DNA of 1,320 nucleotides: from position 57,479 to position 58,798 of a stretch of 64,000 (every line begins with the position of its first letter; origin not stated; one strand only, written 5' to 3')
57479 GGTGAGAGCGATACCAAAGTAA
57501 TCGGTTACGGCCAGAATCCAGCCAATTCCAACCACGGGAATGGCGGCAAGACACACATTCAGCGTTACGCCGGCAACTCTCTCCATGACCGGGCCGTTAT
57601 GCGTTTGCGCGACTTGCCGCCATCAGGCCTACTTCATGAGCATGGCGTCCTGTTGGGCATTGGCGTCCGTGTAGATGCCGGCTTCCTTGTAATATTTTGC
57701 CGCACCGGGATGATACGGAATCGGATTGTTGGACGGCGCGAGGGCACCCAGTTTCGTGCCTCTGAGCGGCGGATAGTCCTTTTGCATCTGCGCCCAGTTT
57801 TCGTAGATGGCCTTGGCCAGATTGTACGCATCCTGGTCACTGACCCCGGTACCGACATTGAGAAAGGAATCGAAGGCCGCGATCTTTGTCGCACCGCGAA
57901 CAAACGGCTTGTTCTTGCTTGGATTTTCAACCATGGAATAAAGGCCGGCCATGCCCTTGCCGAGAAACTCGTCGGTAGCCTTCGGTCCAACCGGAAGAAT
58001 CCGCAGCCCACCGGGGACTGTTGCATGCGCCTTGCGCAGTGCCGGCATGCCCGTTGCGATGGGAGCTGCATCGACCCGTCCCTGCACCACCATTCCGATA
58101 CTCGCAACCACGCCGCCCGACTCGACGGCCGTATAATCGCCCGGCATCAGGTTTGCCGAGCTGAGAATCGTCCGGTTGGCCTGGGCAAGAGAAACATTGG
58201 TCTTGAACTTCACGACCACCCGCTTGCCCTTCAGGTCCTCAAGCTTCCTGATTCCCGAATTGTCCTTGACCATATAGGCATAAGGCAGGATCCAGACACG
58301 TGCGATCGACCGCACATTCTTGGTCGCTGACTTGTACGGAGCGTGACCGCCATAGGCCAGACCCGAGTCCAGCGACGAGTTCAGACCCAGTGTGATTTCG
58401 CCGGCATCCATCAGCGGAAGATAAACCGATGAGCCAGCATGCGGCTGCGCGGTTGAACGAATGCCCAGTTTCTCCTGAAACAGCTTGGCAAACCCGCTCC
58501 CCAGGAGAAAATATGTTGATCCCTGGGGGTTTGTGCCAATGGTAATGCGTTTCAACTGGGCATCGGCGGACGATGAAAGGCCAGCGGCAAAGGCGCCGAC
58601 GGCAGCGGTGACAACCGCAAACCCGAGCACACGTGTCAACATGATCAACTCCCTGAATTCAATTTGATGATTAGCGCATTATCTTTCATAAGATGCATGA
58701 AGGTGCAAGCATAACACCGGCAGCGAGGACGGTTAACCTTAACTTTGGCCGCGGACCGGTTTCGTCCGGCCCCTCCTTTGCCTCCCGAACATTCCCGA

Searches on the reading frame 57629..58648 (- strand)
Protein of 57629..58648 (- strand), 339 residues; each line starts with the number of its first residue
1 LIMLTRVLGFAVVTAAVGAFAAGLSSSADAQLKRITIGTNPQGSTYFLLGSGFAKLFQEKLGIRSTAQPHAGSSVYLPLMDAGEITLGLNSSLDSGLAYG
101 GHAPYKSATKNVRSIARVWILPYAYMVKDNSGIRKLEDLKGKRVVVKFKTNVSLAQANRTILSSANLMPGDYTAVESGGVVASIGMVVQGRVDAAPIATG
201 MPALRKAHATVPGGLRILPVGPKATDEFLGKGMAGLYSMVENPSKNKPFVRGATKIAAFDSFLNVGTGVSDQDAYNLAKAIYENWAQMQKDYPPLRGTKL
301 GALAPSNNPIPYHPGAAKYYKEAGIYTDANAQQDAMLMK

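Call 91: search_protein_families(library=pfam, proteins=[window:57629-58648:-], max_evalue=0.00001)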
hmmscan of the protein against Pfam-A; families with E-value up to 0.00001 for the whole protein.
window:57629-58648:- (339 aa): 3 families
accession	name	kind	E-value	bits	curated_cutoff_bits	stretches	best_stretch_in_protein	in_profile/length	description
PF16868.10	NMT1_3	-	8e-39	134.4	27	1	37-324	1-289/289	NMT1-like family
PF09084.16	NMT1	-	6.3e-09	36.5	20.5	1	93-206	43-156/216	NMT1/THI5 like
PF12974.12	Phosphonate-bd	-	1e-08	35.3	27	1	56-218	22-184/242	ABC transporter, phosphonate, periplasmic substrate-binding protein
